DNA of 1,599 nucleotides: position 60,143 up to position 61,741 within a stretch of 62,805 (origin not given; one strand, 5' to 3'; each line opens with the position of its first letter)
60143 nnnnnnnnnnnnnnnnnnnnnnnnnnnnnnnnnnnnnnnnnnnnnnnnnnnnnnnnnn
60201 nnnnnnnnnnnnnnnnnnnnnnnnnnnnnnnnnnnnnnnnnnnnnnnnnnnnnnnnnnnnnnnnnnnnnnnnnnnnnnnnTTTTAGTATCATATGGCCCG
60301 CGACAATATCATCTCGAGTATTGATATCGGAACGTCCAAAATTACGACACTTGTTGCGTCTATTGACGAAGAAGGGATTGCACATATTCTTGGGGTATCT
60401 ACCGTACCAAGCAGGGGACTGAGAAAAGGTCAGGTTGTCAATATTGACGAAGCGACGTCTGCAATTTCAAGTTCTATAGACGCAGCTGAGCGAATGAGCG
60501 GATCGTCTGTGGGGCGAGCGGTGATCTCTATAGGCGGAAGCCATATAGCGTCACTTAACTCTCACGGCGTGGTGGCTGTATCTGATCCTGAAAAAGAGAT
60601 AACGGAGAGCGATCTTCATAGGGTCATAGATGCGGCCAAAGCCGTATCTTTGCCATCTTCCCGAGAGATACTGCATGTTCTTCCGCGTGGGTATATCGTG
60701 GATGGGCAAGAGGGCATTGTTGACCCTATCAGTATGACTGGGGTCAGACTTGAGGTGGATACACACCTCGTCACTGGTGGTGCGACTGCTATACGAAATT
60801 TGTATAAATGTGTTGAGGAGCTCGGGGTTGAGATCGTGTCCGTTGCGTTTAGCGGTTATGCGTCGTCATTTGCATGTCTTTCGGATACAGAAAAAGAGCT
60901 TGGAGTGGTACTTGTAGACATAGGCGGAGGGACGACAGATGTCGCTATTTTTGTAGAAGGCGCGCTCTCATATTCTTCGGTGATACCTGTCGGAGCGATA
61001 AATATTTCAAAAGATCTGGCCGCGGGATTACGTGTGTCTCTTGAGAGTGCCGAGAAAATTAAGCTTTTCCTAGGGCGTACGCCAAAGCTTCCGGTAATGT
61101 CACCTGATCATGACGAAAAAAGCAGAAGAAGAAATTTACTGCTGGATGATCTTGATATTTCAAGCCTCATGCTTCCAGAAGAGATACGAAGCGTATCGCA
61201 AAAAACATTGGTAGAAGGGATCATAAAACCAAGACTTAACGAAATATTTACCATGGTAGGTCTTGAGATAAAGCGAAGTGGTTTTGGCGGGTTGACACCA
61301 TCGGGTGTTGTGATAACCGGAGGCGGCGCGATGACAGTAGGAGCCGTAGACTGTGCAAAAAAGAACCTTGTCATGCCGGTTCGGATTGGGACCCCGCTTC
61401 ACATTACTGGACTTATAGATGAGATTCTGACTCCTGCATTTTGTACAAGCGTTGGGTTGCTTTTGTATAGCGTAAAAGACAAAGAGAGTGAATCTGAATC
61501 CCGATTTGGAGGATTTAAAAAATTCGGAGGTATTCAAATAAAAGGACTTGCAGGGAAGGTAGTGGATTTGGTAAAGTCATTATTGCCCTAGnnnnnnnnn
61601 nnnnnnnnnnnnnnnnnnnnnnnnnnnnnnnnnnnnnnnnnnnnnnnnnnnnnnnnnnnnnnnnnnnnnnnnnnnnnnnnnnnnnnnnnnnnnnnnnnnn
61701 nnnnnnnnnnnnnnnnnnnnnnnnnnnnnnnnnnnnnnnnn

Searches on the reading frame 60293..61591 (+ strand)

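Call 72: search_protein_families(library=pfam, proteins=[window:60293-61591:+], max_evalue=0.0001)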
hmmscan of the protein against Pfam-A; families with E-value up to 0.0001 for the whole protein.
window:60293-61591:+ (432 aa): 4 families
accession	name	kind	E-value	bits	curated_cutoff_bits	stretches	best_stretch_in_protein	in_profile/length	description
PF14450.12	FtsA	-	5.7e-34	117.6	31.8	2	206-388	1-127/127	Cell division protein FtsA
PF02491.25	SHS2_FTSA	-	3.3e-31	107.9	25.4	1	82-161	1-79/79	SHS2 domain inserted in FTSA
PF06723.19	MreB_Mbl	-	4.7e-08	32.7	27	1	171-366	113-304/327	MreB/Mbl protein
PF06277.17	EutA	-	8.1e-05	22.1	27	0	194-241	135-181/475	Ethanolamine utilisation protein EutA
